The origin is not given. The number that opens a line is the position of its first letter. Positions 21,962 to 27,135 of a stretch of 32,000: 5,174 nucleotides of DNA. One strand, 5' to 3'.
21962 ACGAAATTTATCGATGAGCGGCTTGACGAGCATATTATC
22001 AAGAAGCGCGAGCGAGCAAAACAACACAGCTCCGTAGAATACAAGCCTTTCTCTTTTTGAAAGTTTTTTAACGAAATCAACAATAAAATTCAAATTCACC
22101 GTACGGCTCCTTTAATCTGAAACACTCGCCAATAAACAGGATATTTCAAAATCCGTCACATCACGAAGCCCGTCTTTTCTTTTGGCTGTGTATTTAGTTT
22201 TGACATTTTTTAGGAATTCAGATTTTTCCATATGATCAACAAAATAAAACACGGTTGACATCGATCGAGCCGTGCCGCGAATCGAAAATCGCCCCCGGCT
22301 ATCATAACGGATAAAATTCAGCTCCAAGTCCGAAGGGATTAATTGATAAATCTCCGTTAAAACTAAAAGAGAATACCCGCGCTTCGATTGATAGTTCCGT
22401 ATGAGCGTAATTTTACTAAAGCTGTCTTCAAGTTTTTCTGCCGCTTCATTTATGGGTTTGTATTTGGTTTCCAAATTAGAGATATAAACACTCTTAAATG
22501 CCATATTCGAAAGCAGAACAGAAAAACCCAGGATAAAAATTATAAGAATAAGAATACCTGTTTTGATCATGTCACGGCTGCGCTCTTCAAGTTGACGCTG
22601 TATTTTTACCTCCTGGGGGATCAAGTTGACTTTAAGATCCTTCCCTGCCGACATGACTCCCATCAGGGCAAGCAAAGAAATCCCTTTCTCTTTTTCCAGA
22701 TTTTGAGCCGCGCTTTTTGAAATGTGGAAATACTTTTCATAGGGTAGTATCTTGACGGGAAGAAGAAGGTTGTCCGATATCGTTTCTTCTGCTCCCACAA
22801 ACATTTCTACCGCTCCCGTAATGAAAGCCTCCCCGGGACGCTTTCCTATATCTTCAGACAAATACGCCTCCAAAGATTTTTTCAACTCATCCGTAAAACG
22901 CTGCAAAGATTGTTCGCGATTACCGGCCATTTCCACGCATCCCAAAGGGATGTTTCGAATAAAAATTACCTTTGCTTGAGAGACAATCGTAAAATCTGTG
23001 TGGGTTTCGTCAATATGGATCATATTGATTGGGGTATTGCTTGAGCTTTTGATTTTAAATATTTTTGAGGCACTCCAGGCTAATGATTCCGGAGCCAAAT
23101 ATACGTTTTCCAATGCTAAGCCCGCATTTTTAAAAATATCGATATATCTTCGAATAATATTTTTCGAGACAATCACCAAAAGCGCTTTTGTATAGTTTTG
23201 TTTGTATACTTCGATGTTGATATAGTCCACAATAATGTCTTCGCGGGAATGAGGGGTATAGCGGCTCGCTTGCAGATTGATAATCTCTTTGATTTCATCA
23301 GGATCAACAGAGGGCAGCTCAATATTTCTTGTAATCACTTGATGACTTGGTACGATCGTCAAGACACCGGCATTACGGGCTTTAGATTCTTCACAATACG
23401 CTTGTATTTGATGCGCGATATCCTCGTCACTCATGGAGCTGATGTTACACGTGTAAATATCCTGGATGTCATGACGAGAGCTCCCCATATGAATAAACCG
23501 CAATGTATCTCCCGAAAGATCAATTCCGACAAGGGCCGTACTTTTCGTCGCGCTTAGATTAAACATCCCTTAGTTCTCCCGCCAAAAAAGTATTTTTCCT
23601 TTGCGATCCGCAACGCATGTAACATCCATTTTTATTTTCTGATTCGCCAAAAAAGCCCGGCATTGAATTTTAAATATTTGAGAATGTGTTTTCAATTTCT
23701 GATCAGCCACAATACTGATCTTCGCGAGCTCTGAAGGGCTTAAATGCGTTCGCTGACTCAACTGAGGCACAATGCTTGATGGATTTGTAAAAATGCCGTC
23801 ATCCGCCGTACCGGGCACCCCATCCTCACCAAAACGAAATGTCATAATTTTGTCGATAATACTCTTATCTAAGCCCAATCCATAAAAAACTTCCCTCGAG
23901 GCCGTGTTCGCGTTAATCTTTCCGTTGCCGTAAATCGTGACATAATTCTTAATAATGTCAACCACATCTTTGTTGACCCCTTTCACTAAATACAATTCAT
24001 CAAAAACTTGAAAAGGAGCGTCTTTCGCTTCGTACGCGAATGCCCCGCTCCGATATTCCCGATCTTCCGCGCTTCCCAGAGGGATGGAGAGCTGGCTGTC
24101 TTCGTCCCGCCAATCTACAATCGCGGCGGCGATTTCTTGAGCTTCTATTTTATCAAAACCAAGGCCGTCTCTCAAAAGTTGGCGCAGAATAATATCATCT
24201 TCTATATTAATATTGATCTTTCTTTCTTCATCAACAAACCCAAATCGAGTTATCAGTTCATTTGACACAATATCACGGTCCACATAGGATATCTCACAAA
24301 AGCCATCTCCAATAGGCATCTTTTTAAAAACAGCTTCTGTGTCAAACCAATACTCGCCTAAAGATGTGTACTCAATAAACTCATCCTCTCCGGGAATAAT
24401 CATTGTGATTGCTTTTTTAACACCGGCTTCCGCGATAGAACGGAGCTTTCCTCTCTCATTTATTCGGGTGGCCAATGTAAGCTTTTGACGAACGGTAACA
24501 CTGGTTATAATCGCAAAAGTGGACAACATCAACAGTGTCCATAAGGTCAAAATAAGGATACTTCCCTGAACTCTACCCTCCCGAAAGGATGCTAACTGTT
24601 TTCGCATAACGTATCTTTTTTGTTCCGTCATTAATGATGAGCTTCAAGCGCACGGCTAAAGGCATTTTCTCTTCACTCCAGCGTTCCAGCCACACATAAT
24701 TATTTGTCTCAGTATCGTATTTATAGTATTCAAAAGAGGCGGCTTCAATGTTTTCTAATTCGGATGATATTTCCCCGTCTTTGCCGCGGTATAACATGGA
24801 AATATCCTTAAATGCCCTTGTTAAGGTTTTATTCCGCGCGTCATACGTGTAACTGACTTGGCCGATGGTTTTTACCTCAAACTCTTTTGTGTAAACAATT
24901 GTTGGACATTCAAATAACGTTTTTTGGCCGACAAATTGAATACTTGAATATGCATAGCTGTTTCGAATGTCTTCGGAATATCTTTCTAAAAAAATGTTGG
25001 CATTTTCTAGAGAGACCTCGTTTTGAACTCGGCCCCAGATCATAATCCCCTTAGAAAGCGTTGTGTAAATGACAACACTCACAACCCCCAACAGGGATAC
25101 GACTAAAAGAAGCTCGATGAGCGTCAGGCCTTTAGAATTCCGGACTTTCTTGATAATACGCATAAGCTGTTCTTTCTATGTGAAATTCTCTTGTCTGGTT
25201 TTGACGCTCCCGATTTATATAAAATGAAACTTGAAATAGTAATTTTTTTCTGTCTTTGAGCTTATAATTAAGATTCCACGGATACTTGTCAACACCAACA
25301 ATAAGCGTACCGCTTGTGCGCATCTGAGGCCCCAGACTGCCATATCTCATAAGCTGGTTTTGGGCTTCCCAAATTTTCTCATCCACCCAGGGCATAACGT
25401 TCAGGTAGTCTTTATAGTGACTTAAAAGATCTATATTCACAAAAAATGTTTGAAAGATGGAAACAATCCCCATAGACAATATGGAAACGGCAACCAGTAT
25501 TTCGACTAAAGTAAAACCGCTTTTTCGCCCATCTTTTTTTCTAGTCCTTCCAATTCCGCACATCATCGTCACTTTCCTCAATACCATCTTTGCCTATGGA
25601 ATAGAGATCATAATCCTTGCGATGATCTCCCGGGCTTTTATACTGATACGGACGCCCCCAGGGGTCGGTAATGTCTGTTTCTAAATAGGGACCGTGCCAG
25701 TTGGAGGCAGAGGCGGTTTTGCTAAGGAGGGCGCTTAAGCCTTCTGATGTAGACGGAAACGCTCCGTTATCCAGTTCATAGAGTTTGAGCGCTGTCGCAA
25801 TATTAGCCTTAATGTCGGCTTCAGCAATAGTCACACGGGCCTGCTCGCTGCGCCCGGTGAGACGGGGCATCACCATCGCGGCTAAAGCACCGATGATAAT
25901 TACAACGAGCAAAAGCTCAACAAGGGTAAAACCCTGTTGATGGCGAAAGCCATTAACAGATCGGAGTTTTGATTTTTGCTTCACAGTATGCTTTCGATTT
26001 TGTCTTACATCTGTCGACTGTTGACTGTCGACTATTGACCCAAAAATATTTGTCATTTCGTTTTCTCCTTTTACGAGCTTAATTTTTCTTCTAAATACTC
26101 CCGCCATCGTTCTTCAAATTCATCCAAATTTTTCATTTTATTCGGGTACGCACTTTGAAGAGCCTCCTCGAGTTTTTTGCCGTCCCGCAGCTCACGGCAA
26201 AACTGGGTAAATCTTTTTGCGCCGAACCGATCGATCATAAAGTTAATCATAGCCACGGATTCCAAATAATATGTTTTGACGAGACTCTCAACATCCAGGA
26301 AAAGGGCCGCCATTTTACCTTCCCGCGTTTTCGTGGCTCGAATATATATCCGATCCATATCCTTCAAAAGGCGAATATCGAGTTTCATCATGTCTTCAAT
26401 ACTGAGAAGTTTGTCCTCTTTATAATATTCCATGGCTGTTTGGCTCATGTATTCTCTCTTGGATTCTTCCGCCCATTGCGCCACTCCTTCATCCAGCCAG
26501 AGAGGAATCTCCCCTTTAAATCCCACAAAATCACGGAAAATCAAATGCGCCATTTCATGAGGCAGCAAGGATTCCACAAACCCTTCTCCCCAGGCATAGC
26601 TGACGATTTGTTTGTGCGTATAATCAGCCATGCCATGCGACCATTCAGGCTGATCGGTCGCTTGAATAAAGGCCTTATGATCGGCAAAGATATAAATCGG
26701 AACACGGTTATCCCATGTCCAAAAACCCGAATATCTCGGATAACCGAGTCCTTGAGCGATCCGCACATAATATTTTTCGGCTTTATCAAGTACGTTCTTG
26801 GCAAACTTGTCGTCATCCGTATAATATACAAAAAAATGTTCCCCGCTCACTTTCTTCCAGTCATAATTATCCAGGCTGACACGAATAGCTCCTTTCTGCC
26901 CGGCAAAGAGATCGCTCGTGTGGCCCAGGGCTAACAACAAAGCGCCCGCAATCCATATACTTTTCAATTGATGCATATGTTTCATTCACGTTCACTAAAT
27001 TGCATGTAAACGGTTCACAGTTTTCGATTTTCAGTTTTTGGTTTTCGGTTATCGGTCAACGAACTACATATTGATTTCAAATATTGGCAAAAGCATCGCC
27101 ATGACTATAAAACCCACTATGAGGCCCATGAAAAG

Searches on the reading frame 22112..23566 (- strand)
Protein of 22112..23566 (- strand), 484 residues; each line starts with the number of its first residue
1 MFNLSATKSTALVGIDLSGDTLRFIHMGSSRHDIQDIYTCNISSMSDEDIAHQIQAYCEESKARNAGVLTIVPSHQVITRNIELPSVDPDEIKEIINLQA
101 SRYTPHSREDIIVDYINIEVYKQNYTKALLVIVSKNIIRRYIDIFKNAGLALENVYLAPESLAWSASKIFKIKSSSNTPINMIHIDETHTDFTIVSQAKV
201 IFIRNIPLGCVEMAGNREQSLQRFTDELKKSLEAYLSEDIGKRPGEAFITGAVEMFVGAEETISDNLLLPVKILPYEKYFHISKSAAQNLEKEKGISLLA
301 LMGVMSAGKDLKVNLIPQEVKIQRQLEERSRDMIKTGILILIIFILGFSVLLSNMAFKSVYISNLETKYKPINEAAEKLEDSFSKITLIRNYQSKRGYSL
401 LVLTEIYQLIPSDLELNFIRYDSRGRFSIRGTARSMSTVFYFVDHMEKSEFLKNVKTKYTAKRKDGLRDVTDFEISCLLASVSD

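Call 15: search_protein_families(library=pfam, proteins=[window:22112-23566:-], max_evalue=0.01)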
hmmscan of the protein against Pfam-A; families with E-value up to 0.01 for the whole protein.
window:22112-23566:- (484 aa): 2 families
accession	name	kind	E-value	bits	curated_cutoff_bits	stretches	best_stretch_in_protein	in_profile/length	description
PF11104.14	PilM_2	-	1.8e-14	53.9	27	1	47-210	44-212/340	Type IV pilus assembly protein PilM;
PF05137.18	PilN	-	1.5e-07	31.8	22.8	1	402-477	2-76/78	Fimbrial assembly protein (PilN)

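Call 73: search_protein_families(library=ncbifam, proteins=[window:22112-23566:-], max_evalue=0.001)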
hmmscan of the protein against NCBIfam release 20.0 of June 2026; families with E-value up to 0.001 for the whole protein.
window:22112-23566:- (484 aa): 2 families
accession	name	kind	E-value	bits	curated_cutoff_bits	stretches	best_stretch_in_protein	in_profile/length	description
NF045709.1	Amuc_1101_fam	equivalog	1.2e-19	70.6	650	2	49-212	53-211/608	Amuc_1101 family PilM-like pilus complex protein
TIGR01175.1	pilM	subfamily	3.7e-19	68.9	133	1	47-214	50-224/348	type IV pilus assembly protein PilM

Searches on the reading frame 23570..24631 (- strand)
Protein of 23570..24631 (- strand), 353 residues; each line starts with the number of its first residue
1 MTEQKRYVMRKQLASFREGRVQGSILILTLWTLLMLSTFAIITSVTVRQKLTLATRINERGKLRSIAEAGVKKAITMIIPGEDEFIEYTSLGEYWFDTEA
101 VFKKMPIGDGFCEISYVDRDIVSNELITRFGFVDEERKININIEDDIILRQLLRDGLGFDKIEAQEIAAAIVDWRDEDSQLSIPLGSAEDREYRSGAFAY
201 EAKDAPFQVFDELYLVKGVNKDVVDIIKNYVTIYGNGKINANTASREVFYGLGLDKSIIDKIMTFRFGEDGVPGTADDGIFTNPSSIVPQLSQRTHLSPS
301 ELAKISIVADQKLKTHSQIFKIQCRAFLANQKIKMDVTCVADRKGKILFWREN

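Call 15: search_protein_families(library=pfam, proteins=[window:23570-24631:-], max_evalue=0.01)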
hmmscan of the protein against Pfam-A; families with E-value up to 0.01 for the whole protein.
window:23570-24631:- (353 aa): 1 family
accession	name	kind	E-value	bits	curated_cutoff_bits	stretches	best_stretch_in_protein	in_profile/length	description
PF21687.3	T2SSK_1st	-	4.4e-14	53.5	26.2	1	149-234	23-105/107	Type II secretion system (T2SS), protein K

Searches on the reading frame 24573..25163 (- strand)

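Call 15: search_protein_families(library=pfam, proteins=[window:24573-25163:-], max_evalue=0.01)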
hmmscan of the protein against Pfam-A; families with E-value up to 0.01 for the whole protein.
window:24573-25163:- (196 aa): 2 families
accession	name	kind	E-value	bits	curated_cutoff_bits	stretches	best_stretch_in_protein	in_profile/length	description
PF07963.17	N_methyl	-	3.8e-06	26.7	21.2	1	8-33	2-27/27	Prokaryotic N-terminal methylation motif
PF11612.13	T2SSJ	-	2.2e-05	25.2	28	1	103-181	60-134/140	Type II secretion system (T2SS), protein J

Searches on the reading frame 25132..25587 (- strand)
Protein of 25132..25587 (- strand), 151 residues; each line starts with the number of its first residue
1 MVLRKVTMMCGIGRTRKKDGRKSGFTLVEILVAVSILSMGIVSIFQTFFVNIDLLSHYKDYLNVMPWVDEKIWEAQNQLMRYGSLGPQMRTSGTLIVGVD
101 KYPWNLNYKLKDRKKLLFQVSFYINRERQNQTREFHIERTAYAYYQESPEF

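Call 15: search_protein_families(library=pfam, proteins=[window:25132-25587:-], max_evalue=0.01)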
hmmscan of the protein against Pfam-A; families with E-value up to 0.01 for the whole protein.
window:25132-25587:- (151 aa): 1 family
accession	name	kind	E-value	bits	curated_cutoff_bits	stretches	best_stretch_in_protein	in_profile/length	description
PF07963.17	N_methyl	-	3.3e-07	30.1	21.2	1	21-44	3-26/27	Prokaryotic N-terminal methylation motif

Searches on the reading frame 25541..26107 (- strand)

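Call 15: search_protein_families(library=pfam, proteins=[window:25541-26107:-], max_evalue=0.01)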
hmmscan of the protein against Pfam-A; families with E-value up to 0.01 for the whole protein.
window:25541-26107:- (188 aa): 2 families
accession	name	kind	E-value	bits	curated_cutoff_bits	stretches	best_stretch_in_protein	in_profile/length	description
PF08334.16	T2SSG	-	1.9e-31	108.7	21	1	83-186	2-108/108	Type II secretion system (T2SS), protein G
PF07963.17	N_methyl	-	2e-07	30.7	21.2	1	55-80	2-27/27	Prokaryotic N-terminal methylation motif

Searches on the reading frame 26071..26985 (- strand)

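Call 15: search_protein_families(library=pfam, proteins=[window:26071-26985:-], max_evalue=0.01)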
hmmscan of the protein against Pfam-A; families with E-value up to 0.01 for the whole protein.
window:26071-26985:- (304 aa): 2 families
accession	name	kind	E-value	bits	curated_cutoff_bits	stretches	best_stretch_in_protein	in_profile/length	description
PF13485.12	Peptidase_MA_2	-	5.5e-14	52.9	32.4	2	94-196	20-126/201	Peptidase MA superfamily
PF01433.26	Peptidase_M1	-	9.4e-05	22.6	27.7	1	137-217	67-144/218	Peptidase family M1 domain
